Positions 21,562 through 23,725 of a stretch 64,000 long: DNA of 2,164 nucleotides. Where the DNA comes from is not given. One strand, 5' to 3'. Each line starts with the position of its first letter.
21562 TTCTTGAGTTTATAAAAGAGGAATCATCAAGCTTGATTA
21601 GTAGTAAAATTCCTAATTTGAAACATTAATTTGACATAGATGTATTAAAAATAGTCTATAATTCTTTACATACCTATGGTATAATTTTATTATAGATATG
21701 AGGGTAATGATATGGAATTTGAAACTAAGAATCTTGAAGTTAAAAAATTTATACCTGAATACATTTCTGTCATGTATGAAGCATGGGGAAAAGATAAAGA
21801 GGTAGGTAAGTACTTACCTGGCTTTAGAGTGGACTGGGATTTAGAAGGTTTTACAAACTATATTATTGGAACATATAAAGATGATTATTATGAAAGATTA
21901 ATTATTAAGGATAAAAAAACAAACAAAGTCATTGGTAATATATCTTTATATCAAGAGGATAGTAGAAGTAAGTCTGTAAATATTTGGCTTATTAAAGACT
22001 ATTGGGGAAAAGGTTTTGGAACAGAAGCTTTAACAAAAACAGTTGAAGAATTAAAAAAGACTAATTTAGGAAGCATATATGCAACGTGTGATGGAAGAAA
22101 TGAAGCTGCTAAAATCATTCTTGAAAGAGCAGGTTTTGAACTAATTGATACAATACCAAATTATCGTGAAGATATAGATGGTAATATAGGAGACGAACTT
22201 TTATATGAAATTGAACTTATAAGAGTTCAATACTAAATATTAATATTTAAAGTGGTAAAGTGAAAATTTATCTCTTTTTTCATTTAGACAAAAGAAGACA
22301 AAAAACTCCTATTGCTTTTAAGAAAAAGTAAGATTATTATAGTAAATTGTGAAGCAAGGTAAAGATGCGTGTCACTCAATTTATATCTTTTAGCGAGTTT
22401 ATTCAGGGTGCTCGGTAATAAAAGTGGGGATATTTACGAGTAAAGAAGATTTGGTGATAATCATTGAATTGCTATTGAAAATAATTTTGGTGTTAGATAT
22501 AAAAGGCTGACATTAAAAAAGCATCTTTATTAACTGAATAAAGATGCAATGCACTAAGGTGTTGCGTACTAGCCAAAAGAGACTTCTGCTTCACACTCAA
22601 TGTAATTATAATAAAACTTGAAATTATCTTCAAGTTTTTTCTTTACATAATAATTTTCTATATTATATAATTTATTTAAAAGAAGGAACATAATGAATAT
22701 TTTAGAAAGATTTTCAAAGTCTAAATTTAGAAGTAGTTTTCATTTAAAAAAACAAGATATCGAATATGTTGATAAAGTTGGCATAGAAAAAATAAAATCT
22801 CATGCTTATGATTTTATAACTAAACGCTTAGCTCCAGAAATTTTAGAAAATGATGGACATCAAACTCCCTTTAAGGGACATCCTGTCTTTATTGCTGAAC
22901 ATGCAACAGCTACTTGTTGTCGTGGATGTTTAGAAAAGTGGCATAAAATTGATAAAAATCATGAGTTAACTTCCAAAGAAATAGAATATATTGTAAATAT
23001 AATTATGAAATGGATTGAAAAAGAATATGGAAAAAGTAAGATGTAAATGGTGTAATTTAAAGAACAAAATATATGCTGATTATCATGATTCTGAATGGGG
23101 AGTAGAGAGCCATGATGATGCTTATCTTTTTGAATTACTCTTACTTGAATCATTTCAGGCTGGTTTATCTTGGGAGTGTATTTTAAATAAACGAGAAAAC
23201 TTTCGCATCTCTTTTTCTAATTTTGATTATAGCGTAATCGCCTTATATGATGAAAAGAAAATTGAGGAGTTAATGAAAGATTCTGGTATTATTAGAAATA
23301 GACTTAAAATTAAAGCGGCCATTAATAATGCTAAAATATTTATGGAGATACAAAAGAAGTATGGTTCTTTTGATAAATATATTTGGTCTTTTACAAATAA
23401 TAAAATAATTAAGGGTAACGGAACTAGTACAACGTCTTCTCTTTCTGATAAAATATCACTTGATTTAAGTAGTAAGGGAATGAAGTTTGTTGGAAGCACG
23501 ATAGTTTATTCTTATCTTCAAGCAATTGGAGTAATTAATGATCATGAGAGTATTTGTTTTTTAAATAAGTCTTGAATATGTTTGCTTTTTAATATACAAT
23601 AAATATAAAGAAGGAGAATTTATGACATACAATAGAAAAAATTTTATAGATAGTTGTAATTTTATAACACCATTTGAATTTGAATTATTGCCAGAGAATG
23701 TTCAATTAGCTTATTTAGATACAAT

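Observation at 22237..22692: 456-nt noncoding gap containing a promoter-to-terminator unit: candidate ~290-nt structured sRNA of unknown class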

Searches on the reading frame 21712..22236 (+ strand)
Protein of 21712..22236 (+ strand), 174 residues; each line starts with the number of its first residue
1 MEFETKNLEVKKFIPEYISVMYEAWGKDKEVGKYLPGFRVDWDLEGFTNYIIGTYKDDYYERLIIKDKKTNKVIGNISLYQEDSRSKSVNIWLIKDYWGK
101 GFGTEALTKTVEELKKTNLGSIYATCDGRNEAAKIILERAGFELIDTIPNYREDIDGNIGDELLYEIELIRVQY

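Call 8: search_protein_families(library=pfam, proteins=[window:21712-22236:+])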
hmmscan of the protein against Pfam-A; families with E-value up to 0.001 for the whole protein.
window:21712-22236:+ (174 aa): 3 families
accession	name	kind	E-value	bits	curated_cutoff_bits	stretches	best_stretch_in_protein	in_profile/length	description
PF13302.13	Acetyltransf_3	-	5.6e-18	66.4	25.4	1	13-143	7-138/138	Acetyltransferase (GNAT) domain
PF00583.31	Acetyltransf_1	-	1.7e-09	38.4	20.7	1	42-142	16-116/116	Acetyltransferase (GNAT) family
PF13508.13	Acetyltransf_7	-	9e-05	23.2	27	1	67-143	10-83/84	Acetyltransferase (GNAT) domain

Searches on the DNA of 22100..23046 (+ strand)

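Call 4: search_rna_families(source=window, start=22100, end=22800, threshold=evalue, max_evalue=10, show_alignments=3)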
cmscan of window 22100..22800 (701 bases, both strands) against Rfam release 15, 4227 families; matches with E-value up to 10: 4.
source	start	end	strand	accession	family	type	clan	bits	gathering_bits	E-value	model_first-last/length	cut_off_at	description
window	22512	22639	-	RF00515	PyrR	Cis-reg;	-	23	54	0.89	1-115/115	no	PyrR binding site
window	22192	22281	+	RF02434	SpF39_sRNA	Gene; sRNA;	-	22.6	60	2.7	1-109/109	no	Streptococcus sRNA SpF39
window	22357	22437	-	RF03099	RAGATH-23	Gene; sRNA;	-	16.2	92.6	2.6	1-99/99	no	RAGATH-23 RNA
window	22106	22159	-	RF02147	MEG8_3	Gene; lncRNA;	-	13.9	40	0.74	1-66/66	no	Maternally expressed 8 exon 3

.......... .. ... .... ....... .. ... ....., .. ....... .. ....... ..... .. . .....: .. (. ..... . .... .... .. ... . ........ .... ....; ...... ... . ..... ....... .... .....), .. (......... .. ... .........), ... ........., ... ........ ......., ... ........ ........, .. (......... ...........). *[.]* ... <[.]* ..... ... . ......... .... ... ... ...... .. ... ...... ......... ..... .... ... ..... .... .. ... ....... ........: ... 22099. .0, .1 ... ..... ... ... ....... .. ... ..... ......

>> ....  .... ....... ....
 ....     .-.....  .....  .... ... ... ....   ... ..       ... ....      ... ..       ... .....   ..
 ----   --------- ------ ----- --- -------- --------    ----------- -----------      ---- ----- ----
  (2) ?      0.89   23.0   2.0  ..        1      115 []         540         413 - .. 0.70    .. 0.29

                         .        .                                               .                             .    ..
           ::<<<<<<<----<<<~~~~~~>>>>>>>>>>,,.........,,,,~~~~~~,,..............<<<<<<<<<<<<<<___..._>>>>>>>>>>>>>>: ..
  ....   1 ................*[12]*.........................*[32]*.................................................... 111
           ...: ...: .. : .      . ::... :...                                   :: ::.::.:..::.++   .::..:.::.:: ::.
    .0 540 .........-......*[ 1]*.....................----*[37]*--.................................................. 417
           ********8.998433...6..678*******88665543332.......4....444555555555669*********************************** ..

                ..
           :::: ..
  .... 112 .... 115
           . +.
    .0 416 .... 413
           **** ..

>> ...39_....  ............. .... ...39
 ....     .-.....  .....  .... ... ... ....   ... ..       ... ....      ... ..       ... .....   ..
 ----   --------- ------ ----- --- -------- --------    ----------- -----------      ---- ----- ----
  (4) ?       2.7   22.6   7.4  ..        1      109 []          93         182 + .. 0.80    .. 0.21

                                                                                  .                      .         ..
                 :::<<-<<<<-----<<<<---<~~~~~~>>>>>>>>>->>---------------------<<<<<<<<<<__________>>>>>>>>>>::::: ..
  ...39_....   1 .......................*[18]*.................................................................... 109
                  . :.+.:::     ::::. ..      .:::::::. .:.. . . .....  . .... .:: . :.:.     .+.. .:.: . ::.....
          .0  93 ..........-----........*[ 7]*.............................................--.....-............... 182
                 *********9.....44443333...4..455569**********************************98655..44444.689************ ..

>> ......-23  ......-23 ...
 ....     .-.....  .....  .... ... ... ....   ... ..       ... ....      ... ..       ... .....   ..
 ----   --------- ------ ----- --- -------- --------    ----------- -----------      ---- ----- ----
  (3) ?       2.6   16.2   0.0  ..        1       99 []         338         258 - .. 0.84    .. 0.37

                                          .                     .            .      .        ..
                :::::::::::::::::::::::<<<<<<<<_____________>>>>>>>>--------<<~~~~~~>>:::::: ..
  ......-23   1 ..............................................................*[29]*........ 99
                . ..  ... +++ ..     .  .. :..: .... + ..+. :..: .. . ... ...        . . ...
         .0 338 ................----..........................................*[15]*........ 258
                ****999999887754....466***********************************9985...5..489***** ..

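Call 29: search_dna_similar(query=window:22300-22660:+, collection=plasmids, mode=distant, max_evalue=0.01)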
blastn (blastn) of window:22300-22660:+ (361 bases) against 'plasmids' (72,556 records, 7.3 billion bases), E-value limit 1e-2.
No match.

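Call 30: search_dna_similar(query=window:22300-22660:+, collection=phages, mode=distant, max_evalue=0.01)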
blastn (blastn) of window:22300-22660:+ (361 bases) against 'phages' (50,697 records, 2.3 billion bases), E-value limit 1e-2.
No match.

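Call 48: search_rna_families(sources=[L044, L049, L001, L037], threshold=evalue, max_evalue=0.5)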
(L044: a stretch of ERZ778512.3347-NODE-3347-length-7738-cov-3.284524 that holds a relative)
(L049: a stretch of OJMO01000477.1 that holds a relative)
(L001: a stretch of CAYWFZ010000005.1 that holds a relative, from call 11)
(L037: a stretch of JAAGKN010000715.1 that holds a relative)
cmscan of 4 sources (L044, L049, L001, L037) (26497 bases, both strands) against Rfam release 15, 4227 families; matches with E-value up to 0.5: 1.
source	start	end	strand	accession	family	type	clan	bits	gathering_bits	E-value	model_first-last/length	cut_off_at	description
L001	5688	5888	+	RF00230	T-box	Cis-reg; leader;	-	96.7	93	2.3e-20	1-219/219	no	T-box leader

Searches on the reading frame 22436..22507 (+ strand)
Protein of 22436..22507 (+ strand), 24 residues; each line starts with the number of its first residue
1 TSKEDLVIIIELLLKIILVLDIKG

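Call 27: search_protein_families(library=pfam, proteins=[window:22436-22507:+], max_evalue=10)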
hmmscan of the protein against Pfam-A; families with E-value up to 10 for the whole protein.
seq(24 aa): 0 families

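Call 28: search_protein_families(library=ncbifam, proteins=[window:22436-22507:+], max_evalue=10)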
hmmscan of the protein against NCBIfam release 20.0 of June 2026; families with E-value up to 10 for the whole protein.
seq(24 aa): 0 families

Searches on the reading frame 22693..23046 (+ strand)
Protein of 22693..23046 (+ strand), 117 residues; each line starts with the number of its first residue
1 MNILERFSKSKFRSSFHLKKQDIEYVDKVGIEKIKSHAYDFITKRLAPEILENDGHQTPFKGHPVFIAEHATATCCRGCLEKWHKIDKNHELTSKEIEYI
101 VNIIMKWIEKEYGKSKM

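Call 8: search_protein_families(library=pfam, proteins=[window:22693-23046:+])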
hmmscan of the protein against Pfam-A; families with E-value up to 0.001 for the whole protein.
window:22693-23046:+ (117 aa): 1 family
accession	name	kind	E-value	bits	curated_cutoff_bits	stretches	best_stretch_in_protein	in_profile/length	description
PF13811.11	DUF4186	-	2.8e-50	169.4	25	1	2-109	2-109/109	Domain of unknown function (DUF4186)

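Call 11: find_related_loci(query=window:22693-23046:+, collection=genome_contigs, flank=4000)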
Query window:22693-23046:+ (117 aa) in genome_contigs; peptide patterns used: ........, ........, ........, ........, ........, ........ (x = any residue, [..] = any of these).
120 stretches matched a pattern; 35 encode a relative of the query (tblastn E <= 1e-3); 35 distinct loci.
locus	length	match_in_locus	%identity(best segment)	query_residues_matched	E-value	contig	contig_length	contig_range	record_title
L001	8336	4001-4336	75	1-112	7e-55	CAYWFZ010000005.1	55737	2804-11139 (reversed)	MAG TPA_asm: uncultured Muribaculaceae bacterium isolate SRP287540_co1_194 genome assembly, contig: NODE_503_length_5573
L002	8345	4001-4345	65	2-116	4e-52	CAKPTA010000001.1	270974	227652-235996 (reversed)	MAG: uncultured Bacilli bacterium isolate REFINED_METABAT215_SUBJECT_CONTIGS_1500_ASSEMBLY_K77_MERGED__Pilot_MoBio_Fiber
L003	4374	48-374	70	3-111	1e-51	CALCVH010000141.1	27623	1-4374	MAG TPA_asm: uncultured Firmicutes bacterium isolate SRR873599_bin.187_CONCOCT_v1.1_MAG genome assembly, contig: ERZ1756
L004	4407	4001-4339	68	2-114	3e-51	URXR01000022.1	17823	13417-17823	uncultured Tenericutes bacterium isolate UMGS1449 genome assembly, contig: NODE_2254_length_17823_cov_6.234692, whole ge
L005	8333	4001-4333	66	2-112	1e-49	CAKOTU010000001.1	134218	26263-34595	MAG: uncultured Bacilli bacterium isolate REFINED_METABAT215_TOP10_CONTIGS_1500_ASSEMBLY_K77_MERGED__Hadza_MoBio_hadza-E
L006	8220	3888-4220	68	2-112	2e-49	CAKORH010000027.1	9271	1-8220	MAG: uncultured Bacilli bacterium isolate REFINED_METABAT215_TOP10_CONTIGS_1500_ASSEMBLY_K77_MERGED__Hadza_MoBio_hadza-A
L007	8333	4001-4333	67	2-112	3e-49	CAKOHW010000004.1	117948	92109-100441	MAG: uncultured Bacilli bacterium isolate REFINED_METABAT215_TOP10_CONTIGS_1500_ASSEMBLY_K77_MERGED__Hadza_MoBio_hadza-A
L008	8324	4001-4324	66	3-110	1e-47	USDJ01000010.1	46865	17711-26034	uncultured Tenericutes bacterium isolate UMGS1613 genome assembly, contig: NODE_352_length_46865_cov_19.469301, whole ge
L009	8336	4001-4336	64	3-114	3e-47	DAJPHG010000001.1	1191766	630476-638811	MAG TPA_asm: Bacilli bacterium isolate VEG01_HIC_0010 tig00004983, whole genome shotgun sequence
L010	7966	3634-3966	63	2-112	7e-47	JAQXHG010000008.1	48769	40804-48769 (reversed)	MAG: bacterium isolate SUG1194 k141_497526, whole genome shotgun sequence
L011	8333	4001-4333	63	2-112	1e-46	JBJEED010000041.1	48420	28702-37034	MAG: Bacilli bacterium isolate LOHA09_bin.008 NODE_324_length_48420_cov_11.943926, whole genome shotgun sequence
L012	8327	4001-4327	64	3-111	2e-45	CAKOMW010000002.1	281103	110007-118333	MAG: uncultured Bacilli bacterium isolate REFINED_METABAT215_TOP10_CONTIGS_1500_ASSEMBLY_K77_MERGED__Hadza_MoBio_hadza-A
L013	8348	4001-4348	61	2-117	3e-45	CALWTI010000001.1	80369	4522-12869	MAG: uncultured Clostridia bacterium isolate BRZ_FE__bin27 genome assembly, contig: BRZ_FE__NODE_638_length_80369_cov_4.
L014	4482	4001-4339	57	2-114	1e-43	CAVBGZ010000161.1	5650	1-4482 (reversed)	Waltera intestinalis isolate H07666-L1_cleanbin_000013 genome assembly, contig: Spades_H07666-L1_contig_10259, whole gen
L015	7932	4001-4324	61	4-111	6e-44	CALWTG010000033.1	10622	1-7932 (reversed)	MAG: uncultured Clostridia bacterium isolate BRZ_AD__bin10 genome assembly, contig: BRZ_AD__NODE_6031_length_10622_cov_3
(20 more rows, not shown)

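Call 53: find_encoding_contigs(protein=window:22693-23046:+, flank=2500, max_places=10)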
Protein window:22693-23046:+ (117 aa): 22 contigs read that carry it; 5 places shown.
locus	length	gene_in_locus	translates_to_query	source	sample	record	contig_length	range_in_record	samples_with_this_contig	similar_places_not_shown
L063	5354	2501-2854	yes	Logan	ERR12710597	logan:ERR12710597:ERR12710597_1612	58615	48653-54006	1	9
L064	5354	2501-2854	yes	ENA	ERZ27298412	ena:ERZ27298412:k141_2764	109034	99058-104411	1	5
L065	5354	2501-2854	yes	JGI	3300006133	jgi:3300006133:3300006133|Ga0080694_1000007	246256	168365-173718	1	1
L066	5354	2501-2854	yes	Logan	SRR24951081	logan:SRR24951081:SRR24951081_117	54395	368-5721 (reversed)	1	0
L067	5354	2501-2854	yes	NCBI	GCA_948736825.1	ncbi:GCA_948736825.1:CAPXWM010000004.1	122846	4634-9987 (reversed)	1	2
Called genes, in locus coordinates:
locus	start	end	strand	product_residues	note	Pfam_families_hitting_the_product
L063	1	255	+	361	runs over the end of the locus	PF17231:DUF5305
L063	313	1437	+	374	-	PF11187:Mbeg1-like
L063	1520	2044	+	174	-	PF13302:Acetyltransf_3, PF00583:Acetyltransf_1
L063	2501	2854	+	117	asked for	PF13811:DUF4186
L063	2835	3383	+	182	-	PF03352:Adenine_glyco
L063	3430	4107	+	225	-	-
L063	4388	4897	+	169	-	-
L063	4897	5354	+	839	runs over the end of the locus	PF00133:tRNA-synt_1, PF01406:tRNA-synt_1e (faint), PF09334:tRNA-synt_1g, PF13603:tRNA-synt_1_2 (weak), PF09334:tRNA-synt_1g, PF00133:tRNA-synt_1, PF08264:Anticodon_1, PF10458:Val_tRNA-synt_C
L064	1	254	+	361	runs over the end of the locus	PF17231:DUF5305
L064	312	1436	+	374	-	PF11187:Mbeg1-like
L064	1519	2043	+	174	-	PF13302:Acetyltransf_3, PF00583:Acetyltransf_1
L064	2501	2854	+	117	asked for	PF13811:DUF4186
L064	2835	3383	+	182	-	PF03352:Adenine_glyco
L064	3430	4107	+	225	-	-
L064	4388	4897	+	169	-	-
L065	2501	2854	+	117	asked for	PF13811:DUF4186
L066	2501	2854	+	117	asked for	PF13811:DUF4186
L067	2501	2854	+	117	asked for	PF13811:DUF4186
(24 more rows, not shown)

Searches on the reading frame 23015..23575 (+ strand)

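Call 8: search_protein_families(library=pfam, proteins=[window:23015-23575:+])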
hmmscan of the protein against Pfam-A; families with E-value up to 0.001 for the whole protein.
window:23015-23575:+ (186 aa): 1 family
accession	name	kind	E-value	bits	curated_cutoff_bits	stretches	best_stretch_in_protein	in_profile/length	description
PF03352.18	Adenine_glyco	-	4.9e-71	238.7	25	1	12-182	1-175/177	Methyladenine glycosylase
